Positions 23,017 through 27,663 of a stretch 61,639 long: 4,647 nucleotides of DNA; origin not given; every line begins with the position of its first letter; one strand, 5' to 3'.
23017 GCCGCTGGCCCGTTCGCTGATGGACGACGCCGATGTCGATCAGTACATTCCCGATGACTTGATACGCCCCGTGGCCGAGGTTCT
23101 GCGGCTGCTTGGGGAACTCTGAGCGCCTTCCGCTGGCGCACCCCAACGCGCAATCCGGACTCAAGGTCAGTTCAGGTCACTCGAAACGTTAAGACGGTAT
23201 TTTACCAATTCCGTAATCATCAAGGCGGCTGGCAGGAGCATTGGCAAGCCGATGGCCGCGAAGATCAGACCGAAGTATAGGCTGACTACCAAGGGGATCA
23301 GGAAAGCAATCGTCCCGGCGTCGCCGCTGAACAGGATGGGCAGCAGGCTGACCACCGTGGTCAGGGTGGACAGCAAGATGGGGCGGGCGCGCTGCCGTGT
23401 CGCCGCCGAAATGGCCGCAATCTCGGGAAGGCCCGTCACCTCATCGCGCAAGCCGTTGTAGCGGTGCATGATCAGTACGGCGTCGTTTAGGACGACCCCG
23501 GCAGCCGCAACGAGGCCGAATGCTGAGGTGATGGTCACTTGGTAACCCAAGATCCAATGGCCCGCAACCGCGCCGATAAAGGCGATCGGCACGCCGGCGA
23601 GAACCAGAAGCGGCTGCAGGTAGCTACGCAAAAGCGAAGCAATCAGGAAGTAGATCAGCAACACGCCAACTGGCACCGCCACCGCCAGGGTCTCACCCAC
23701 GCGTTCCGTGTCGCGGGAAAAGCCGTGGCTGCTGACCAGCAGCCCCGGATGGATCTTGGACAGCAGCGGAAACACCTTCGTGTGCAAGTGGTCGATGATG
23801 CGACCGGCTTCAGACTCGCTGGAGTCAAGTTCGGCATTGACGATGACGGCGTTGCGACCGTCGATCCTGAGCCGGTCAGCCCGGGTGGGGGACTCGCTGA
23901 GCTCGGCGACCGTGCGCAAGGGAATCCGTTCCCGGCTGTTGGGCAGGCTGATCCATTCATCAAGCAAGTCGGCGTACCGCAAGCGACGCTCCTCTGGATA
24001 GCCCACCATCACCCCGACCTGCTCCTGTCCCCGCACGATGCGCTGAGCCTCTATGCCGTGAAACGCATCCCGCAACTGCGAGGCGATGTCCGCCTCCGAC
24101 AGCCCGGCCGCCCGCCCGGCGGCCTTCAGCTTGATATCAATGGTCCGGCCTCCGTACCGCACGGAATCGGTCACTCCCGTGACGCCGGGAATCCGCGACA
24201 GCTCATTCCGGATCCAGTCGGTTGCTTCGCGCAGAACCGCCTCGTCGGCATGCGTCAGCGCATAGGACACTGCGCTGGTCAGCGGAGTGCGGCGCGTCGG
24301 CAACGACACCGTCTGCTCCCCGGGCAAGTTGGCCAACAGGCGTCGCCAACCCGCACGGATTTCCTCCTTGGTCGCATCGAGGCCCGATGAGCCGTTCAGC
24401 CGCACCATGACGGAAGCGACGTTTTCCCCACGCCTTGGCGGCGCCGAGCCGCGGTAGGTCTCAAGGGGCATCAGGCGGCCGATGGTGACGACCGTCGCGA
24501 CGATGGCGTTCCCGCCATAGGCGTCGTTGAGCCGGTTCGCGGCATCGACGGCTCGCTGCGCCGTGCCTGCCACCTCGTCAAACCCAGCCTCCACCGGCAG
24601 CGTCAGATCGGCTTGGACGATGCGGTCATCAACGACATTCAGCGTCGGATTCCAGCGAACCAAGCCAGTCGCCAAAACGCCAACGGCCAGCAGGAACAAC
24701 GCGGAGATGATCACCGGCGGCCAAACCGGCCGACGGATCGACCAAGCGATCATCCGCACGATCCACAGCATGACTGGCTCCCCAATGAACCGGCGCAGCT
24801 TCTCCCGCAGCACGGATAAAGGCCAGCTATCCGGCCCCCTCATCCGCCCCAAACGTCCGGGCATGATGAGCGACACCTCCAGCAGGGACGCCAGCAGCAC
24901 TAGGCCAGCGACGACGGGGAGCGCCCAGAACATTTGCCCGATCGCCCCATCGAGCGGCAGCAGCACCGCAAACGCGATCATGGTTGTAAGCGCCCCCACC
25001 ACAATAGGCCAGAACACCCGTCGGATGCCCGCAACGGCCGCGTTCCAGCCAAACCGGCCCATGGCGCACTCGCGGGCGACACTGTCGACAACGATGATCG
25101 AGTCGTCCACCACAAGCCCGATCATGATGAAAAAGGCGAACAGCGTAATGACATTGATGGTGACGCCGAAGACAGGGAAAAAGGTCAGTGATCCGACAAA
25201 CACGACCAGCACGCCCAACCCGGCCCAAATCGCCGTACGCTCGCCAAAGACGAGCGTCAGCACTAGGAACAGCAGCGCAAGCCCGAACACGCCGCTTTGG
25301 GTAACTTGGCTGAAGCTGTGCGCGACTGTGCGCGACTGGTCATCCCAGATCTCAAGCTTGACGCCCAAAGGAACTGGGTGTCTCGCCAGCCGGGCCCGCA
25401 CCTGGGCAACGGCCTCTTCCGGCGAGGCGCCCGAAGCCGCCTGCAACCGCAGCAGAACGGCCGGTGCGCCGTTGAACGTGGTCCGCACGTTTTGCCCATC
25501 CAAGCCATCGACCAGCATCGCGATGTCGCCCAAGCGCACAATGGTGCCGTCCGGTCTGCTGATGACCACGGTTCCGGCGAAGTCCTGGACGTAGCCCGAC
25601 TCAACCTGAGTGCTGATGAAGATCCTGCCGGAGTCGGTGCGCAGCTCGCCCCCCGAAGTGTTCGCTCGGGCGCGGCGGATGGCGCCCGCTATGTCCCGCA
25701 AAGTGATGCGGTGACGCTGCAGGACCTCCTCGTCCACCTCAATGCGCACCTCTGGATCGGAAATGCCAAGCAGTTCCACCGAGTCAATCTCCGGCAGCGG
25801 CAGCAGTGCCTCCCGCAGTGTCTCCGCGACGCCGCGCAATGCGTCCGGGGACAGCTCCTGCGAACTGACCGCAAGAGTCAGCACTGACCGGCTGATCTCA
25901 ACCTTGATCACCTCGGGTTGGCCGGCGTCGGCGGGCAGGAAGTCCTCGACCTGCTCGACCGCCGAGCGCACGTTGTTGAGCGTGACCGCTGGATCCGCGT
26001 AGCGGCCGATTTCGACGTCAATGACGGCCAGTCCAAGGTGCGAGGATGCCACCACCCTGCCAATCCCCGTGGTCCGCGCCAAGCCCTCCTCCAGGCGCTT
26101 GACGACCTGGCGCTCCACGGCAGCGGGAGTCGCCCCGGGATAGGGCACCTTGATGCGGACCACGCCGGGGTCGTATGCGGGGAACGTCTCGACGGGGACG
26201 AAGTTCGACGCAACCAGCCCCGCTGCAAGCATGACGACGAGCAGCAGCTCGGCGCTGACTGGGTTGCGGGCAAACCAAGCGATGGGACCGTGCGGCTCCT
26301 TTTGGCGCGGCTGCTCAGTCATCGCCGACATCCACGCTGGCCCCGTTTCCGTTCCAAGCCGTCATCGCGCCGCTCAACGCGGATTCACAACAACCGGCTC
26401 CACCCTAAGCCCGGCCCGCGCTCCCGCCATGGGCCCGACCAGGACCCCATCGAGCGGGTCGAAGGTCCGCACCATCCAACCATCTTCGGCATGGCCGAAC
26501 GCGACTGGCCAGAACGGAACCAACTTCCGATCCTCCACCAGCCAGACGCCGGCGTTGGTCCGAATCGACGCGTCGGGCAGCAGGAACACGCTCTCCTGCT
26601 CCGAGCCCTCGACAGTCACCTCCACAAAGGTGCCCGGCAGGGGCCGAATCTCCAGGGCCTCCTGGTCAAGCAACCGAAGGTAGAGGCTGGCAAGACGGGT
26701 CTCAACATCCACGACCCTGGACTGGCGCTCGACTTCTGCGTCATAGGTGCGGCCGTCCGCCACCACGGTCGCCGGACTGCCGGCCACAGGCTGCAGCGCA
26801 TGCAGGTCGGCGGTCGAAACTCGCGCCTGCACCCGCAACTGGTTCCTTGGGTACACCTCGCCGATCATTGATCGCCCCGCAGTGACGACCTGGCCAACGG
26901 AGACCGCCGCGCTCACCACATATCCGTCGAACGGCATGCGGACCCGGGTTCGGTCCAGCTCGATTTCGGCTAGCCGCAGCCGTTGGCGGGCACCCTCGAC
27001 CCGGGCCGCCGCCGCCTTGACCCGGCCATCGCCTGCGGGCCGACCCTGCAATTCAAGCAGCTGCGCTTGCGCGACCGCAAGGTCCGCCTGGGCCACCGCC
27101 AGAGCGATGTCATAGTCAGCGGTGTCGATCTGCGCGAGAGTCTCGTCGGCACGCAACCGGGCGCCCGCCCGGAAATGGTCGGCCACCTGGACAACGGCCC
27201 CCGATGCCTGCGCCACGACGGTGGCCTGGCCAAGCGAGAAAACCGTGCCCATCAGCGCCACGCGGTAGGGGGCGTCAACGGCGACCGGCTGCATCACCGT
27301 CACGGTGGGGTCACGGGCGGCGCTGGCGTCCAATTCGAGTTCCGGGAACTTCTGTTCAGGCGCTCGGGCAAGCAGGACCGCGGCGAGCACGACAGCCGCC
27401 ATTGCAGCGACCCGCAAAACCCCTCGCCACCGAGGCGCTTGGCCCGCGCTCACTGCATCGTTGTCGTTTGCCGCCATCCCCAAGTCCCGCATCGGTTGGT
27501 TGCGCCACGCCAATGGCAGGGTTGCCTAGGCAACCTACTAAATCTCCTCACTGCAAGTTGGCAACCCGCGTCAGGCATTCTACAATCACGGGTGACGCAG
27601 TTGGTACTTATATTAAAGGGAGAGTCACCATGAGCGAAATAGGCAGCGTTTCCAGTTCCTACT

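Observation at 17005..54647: About 37-kb injectisome island between housekeeping blocks, mixing Ysc-type and Esc/Ssa/Bsc-type gene-order features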

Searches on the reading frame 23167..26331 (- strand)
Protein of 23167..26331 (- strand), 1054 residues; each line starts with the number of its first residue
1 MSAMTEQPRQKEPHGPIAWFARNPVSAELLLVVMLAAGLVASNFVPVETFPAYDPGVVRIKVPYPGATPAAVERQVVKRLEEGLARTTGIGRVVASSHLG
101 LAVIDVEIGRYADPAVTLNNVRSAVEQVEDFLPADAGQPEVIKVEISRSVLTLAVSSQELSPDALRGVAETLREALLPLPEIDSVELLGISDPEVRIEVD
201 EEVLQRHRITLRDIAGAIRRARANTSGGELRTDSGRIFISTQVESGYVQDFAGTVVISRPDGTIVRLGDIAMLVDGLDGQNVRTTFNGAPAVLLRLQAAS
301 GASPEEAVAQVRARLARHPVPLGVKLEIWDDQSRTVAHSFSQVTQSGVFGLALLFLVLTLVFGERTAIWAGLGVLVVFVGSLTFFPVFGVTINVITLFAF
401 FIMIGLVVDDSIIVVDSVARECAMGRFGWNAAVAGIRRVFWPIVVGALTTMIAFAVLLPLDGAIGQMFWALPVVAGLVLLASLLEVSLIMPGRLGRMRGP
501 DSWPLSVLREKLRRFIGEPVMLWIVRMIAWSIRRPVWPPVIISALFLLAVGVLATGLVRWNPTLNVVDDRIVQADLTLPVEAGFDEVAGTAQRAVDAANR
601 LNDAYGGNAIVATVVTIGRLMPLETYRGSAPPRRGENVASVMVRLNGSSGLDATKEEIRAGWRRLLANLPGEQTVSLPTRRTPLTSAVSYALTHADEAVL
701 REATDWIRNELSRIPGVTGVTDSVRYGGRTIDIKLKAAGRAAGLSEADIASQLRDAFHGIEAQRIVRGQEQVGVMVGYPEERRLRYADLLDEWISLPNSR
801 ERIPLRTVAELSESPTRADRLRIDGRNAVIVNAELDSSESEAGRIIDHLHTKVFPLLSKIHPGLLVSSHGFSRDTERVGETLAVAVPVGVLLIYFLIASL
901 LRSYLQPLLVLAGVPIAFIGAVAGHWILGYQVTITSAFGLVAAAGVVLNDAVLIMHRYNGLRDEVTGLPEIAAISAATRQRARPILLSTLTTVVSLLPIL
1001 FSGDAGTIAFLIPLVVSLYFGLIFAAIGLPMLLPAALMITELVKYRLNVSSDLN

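Call 5: search_protein_families(library=pfam, proteins=[window:23167-26331:-], max_evalue=0.01)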
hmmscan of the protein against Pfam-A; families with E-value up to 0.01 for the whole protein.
window:23167-26331:- (1054 aa): 2 families
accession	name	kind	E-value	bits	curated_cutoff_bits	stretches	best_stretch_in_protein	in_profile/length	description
PF00873.25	ACR_tran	-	8.5e-122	408.2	28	2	18-491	3-483/1021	AcrB/AcrD/AcrF family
PF02355.23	SecD_SecF_C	-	0.0006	19.7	20.5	1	343-424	33-114/189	Protein export membrane protein SecD/SecF, C-terminal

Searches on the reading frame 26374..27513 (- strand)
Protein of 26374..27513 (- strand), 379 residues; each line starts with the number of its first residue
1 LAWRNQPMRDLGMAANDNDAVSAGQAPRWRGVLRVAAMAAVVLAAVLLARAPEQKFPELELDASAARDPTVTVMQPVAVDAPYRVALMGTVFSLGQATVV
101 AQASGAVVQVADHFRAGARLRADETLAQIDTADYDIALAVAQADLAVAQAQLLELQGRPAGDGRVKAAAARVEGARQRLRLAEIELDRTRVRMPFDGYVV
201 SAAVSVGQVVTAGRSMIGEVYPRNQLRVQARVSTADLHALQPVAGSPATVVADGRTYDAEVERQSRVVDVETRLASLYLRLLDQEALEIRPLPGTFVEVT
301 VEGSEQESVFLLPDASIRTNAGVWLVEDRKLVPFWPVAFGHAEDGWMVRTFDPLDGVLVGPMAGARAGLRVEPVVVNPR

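Call 5: search_protein_families(library=pfam, proteins=[window:26374-27513:-], max_evalue=0.01)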
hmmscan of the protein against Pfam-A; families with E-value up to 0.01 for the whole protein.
window:26374-27513:- (379 aa): 2 families
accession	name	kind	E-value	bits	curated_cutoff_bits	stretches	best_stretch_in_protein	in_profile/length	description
PF13437.12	HlyD_3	-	8.7e-13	49.4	22.2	1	191-290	2-102/106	HlyD family secretion protein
PF16576.10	HlyD_D23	-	9.1e-06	25.5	30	1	97-281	20-201/214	Barrel-sandwich domain of CusB or HlyD membrane-fusion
